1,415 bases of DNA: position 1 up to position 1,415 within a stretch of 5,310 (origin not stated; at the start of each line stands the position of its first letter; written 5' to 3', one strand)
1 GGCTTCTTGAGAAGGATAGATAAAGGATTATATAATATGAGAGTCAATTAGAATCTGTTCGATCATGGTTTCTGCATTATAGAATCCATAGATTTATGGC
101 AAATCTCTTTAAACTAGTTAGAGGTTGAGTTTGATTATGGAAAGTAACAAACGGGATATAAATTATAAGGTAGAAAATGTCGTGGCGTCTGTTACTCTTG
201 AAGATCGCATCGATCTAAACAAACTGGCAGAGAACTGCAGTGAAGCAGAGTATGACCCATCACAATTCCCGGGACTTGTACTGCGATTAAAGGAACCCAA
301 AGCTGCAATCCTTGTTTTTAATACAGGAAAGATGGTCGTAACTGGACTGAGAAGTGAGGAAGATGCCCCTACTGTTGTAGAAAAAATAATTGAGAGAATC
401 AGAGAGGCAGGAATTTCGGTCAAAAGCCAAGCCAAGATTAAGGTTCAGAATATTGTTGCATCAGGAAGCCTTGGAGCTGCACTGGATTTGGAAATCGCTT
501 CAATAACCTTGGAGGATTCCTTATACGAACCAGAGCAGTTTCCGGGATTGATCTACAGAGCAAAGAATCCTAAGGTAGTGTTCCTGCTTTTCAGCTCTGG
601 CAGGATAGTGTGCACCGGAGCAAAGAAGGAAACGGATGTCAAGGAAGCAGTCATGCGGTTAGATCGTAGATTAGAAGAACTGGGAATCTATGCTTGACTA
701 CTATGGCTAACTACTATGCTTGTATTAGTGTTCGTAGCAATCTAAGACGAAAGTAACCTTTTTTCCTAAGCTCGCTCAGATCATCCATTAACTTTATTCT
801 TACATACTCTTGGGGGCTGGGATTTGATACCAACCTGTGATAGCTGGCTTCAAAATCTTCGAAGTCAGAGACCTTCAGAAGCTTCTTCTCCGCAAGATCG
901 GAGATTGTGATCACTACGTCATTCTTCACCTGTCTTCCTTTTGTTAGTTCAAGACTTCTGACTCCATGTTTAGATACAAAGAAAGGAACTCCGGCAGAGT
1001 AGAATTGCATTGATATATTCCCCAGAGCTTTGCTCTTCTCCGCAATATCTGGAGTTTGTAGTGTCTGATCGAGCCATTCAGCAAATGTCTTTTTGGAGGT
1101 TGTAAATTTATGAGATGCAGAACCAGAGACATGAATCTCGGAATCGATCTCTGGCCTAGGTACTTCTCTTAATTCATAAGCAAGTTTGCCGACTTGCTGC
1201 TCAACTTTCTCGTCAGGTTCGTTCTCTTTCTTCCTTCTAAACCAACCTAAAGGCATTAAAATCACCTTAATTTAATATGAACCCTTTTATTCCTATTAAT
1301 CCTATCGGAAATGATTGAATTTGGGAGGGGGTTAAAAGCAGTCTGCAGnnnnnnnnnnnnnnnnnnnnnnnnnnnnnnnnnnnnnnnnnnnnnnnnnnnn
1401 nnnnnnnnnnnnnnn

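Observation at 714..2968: Candidate system: tetraether-lipid-modifying radical SAM enzyme with a dedicated SCP2-like lipid carrier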

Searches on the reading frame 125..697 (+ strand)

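Call 3: search_protein_families(library=pfam, proteins=[window:125-697:+], max_evalue=1)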
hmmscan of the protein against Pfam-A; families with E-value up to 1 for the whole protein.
window:125-697:+ (190 aa): 3 families
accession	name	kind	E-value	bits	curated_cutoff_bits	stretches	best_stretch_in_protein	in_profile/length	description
PF00352.27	TBP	-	1e-58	195.6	22.9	2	14-94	2-84/85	Transcription factor TFIID (or TATA-binding protein, TBP)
PF11858.14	DUF3378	-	4.4e-05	24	27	2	30-81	10-60/76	Domain of unknown function (DUF3378)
PF00403.32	HMA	-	0.016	16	24.8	1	65-96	33-60/62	Heavy-metal-associated domain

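Call 4: search_protein_families(library=ncbifam, proteins=[window:125-697:+], max_evalue=1)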
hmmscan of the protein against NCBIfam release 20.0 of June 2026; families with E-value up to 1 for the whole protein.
window:125-697:+ (190 aa): 11 families
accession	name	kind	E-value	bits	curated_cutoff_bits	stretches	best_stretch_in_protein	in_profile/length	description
NF001592.0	PRK00394.1-1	equivalog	1.3e-72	243.3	270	1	10-188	4-182/194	TATA-box-binding protein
NF001594.0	PRK00394.1-3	equivalog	2.3e-64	216.1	278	1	13-186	4-177/182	TATA-box-binding protein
NF001597.0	PRK00394.2-2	subfamily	1.5e-63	213.6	255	1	10-188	2-182/183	TATA-box-binding protein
NF001593.0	PRK00394.1-2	subfamily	5.1e-59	198.8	181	1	8-186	3-183/184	TATA-box-binding protein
NF001595.0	PRK00394.1-5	subfamily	3.1e-58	196.6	288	1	14-188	8-184/186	TATA-box-binding protein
NF001601.0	PRK00394.2-6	equivalog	9.6e-57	191.4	316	1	11-187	3-179/181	TATA-box-binding protein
NF001598.0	PRK00394.2-3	equivalog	1.9e-53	180.9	330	1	15-188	8-183/184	TATA-box-binding protein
NF001600.0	PRK00394.2-5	equivalog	9.5e-51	172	308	1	9-188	4-185/186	TATA-box-binding protein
NF001596.0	PRK00394.2-1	subfamily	5.4e-48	163.2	347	1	11-188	3-182/183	TATA-box-binding protein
NF001599.0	PRK00394.2-4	subfamily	2.6e-46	157.7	307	1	15-188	6-183/185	TATA-box-binding protein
TIGR00716.1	rnhC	equivalog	0.011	15.1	161.2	0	33-82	11-60/284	ribonuclease HIII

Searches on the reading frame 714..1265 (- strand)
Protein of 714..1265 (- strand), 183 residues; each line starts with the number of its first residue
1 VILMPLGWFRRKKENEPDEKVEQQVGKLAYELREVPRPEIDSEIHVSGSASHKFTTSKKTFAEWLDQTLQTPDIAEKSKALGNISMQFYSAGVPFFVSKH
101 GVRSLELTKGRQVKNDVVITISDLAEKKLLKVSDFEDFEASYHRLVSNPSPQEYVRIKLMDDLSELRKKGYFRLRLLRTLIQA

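Call 3: search_protein_families(library=pfam, proteins=[window:714-1265:-], max_evalue=1)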
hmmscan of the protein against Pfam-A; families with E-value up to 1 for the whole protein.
window:714-1265:- (183 aa): 1 family
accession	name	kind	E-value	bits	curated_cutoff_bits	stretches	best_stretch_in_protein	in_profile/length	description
PF14615.11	Rsa3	-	0.041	13.9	27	1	161-183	15-37/46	Ribosome-assembly protein 3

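Call 4: search_protein_families(library=ncbifam, proteins=[window:714-1265:-], max_evalue=1)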
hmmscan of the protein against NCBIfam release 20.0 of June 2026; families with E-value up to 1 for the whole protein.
window:714-1265:- (183 aa): 1 family
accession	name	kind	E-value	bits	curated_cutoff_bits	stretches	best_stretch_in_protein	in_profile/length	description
NF053714.1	STM2766_fam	equivalog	0.062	13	70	1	85-173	66-152/207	STM2766 family helicase-associated protein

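Call 5: find_homologous_proteins(query=window:714-1265:-)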
Query window:714-1265:- (183 aa): 6 proteins with E <= 0.001 among 164 candidates. Only proteins of 100 to 321 residues were searched: fused or split forms outside these lengths cannot appear, so this answer is no evidence that the protein stands alone or is whole; lengths 'longer' or 'shorter' looks for them.
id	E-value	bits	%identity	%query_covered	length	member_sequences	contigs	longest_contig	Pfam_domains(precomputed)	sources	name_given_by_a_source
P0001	1.8e-112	391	100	98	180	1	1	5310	-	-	-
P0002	6.3e-91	321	82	98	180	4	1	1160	-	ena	-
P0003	2.9e-74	266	69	98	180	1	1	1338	-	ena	-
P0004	1.1e-73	265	69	98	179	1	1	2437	-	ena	-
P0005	4.2e-70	253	68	98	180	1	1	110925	-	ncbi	ncbi:MAG: hypothetical protein ACFE7E_00045 [Candidatus Hodarchaeota archaeon]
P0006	1.7e-69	251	67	98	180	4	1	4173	-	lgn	-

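Call 8: search_solved_structures(query=window:714-1265:-, max_evalue=10)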
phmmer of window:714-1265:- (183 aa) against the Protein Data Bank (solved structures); distinct sequences matched with E-value up to 10: 0.

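Call 14: find_encoding_contigs(protein=P0005, flank=8000, max_places=4)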
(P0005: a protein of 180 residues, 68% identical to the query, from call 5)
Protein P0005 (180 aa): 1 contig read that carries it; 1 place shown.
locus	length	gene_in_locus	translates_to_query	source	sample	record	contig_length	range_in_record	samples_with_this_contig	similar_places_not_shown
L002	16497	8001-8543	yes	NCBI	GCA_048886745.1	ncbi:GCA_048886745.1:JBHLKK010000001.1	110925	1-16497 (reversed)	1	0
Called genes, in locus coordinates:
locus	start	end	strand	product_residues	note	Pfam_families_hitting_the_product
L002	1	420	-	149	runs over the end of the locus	-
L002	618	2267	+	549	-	-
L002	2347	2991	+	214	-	-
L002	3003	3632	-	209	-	-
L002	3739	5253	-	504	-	-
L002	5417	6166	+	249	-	-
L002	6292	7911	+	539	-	PF04055:Radical_SAM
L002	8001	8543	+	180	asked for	-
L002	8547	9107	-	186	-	PF00352:TBP, PF11858:DUF3378 (faint), PF00352:TBP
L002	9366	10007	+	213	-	PF14520:HHH_5, PF01247:Ribosomal_L35Ae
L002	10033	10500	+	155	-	-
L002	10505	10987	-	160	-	-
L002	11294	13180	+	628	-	PF00496:SBP_bac_5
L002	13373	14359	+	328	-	PF19300:BPD_transp_1_N, PF00528:BPD_transp_1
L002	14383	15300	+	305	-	PF12911:OppC_N, PF00528:BPD_transp_1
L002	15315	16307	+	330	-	PF00005:ABC_tran, PF08352:oligo_HPY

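Call 15: find_encoding_contigs(protein=P0006, flank=5000, max_places=4)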
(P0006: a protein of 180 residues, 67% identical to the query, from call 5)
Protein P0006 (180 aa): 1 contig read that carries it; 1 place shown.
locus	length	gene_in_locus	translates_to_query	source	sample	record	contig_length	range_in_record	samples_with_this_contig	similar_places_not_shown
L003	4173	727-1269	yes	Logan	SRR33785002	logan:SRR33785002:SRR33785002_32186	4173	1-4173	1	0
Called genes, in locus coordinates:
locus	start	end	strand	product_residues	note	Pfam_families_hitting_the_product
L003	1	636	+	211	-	?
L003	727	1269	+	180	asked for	-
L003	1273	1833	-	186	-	PF00352:TBP, PF11858:DUF3378 (faint), PF00352:TBP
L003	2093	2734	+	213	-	-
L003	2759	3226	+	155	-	-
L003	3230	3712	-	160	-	-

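Call 20: search_protein_representatives(protein=window:714-1256:-)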
Query: 180 residues. Proteins with E-value up to 0.001 (for the whole library): 20; up to 1e-10: 7; up to 1e-30: 1. The best 20 are listed.
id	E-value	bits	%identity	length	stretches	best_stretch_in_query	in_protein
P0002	1.8e-91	320.7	82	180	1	1-180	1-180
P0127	2.2e-18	82.9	35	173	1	57-180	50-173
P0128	4.5e-15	72.1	36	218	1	3-180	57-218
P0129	4.9e-15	72.0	39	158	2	56-180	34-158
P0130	6.4e-15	71.7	30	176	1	4-180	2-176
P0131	1.1e-13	67.6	35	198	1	43-180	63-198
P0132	5.0e-13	65.5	34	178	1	5-180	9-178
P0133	1.5e-09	54.2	27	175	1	49-178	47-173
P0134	2.2e-08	50.4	26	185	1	6-177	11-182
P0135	2.1e-07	47.2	29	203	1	64-179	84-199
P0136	4.3e-07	46.2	31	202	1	79-178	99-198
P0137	1.5e-06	44.4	29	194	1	57-178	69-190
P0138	1.9e-06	44.1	27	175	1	34-178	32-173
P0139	3.1e-06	43.4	23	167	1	44-178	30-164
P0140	5.9e-06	42.5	25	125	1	68-179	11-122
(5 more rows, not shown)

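Call 24: search_protein_families(library=pfam, alignment_id=A1, max_evalue=0.1)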
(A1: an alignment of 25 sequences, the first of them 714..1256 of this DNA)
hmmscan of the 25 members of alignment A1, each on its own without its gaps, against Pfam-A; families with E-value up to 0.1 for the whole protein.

A. member 1, window:714-1256:- (180 aa): 1 family
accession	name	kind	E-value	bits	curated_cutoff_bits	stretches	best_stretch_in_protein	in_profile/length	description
PF14615.11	Rsa3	-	0.04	13.9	27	0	158-180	15-37/46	Ribosome-assembly protein 3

B. families by the number of members that match (of 25 scanned): 7 families
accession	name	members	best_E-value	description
PF14615.11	Rsa3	6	0.012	Ribosome-assembly protein 3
PF21428.2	Gp7_helical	2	0.025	Baseplate wedge protein gp7, helical domain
PF04557.20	tRNA_synt_1c_R2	1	0.0031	Glutaminyl-tRNA synthetase, non-specific RNA binding region part 2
PF21664.2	TBPIP_C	1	0.0037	TBP-interacting protein, C-terminal domain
PF08812.16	YtxC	1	0.0055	YtxC-like family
PF02937.20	COX6C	1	0.059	Cytochrome c oxidase subunit VIc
PF03870.21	RNA_pol_Rpb8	1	0.073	RNA polymerase Rpb8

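Call 27: predict_structure(alignment_id=A1)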
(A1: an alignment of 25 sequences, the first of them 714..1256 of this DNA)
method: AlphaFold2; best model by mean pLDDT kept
length: 180 residues; sequences in the alignment: 25
mean_pLDDT: 79.3   pTM: 0.65
mean pLDDT of the five models: 79.3, 78.0, 77.7, 77.8, 77.7
residues with pLDDT >= 90: 111; 70-90: 14; 50-70: 14; < 50: 41
segments of 3 or more residues with pLDDT < 50: 1-4, 12-31, 33-36, 38-48
pLDDT, mean of each block of 10 residues (from residue 1): 54 44 40 45 44 73 92 92 95 94 94 97 92 93 95 96 95 94
secondary structure, 60 per line:
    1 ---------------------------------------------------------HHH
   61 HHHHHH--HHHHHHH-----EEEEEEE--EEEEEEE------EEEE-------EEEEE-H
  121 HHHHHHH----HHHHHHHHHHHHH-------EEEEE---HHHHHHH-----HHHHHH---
elements in order: H58-66 H69-75 E81-87 E90-96 E103-106 E114-118 H120-127 H132-144 E152-156 H160-166 H172-177

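Call 30: fold_search(model_id=the predicted structure, library=pdb)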
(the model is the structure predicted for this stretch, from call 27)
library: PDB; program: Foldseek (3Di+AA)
matches with E <= 10: 500; with E <= 0.001: 5
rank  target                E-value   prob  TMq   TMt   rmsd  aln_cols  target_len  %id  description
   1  3cnu                  5.0e-04  1.00  0.41  0.61   5.0       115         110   14  Crystal structure of the predicted coding region AF_1534 from Archaeoglobus fulgidus (released 2008-04-15)
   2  3bn8_B                5.6e-04  1.00  0.42  0.63   4.6       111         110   13  Crystal structure of a putative sterol carrier protein type 2 (af1534) from archaeoglobus fulgidus dsm 4304 at 2.11 A  (released 2007-12-25)
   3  3bn8_A                6.0e-04  1.00  0.41  0.59   4.4       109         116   13  Crystal structure of a putative sterol carrier protein type 2 (af1534) from archaeoglobus fulgidus dsm 4304 at 2.11 A  (released 2007-12-25)
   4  4nur_A                8.8e-04  1.00  0.31  0.11   6.4       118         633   21  Crystal structure of thermostable alkylsulfatase SdsAP from Pseudomonas sp. S9 (released 2014-12-10)
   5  6h6p_C                1.0e-03  1.00  0.39  0.55   4.5       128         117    7  UbiJ-SCP2 Ubiquinone synthesis protein (released 2019-02-13)
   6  6h6n_B                1.1e-03  1.00  0.39  0.54   4.4       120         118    9  UbiJ-SCP2 Ubiquinone synthesis protein (released 2019-02-13)
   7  6h6p_A                1.4e-03  1.00  0.39  0.56   4.5       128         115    7  UbiJ-SCP2 Ubiquinone synthesis protein (released 2019-02-13)
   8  6h6o_A                1.6e-03  1.00  0.38  0.52   4.9       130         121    8  UbiJ-SCP2 Ubiquinone synthesis protein (released 2019-02-13)
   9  6h6p_B                2.6e-03  1.00  0.39  0.56   5.5       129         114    8  UbiJ-SCP2 Ubiquinone synthesis protein (released 2019-02-13)
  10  6h6n_A                2.7e-03  1.00  0.38  0.51   4.8       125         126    9  UbiJ-SCP2 Ubiquinone synthesis protein (released 2019-02-13)
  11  6h6o_B                2.9e-03  1.00  0.38  0.55   4.4       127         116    8  UbiJ-SCP2 Ubiquinone synthesis protein (released 2019-02-13)
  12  4pdx_B                4.0e-03  1.00  0.35  0.12   4.5       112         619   18  Crystal structure of Escherchia coli uncharacterized protein YjcS (released 2015-04-29)
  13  4pdx_A                4.6e-03  1.00  0.35  0.12   4.6       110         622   19  Crystal structure of Escherchia coli uncharacterized protein YjcS (released 2015-04-29)
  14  1wfr_MODEL_1_A        6.3e-03  0.90  0.32  0.38   6.4       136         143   14  Solution structure of the conserved hypothetical protein TT1886, possibly sterol carrier protein, from Thermus (released 2004-11-26)
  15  6h6p_D                7.1e-03  1.00  0.39  0.55   4.3       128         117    7  UbiJ-SCP2 Ubiquinone synthesis protein (released 2019-02-13)
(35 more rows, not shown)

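Call 93: search_solved_structures(query=A1, max_evalue=10)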
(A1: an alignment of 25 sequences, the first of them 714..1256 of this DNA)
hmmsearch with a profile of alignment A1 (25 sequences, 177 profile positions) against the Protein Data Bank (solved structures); distinct sequences matched with E-value up to 10: 5.
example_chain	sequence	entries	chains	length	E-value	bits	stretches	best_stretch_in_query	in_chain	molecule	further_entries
3jbn_L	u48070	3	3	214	0.3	14.1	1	7-43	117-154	40S ribosomal protein eS8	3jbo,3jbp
3j7a_L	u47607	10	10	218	0.31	14.1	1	7-43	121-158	40S ribosomal protein eS8 | 40S ribosomal protein S8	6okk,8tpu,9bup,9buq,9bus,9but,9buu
9ovi_A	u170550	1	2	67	0.36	13.8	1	50-90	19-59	Conserved domain protein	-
3mhv_C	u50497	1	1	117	0.63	13.1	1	74-133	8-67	Vacuolar protein sorting-associated protein 4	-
3j6b_8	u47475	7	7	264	2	11.5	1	4-58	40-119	54S ribosomal protein L13, mitochondrial | mL50 | Large ribosomal subunit protein mL50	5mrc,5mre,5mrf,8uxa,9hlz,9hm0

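Call 94: search_protein_families(library=pfam, proteins=[L002:5417-6166:+], max_evalue=0.01)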
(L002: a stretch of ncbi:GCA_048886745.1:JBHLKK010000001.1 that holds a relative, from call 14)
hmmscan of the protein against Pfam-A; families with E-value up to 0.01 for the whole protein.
L002:5417-6166:+ (249 aa): 0 families
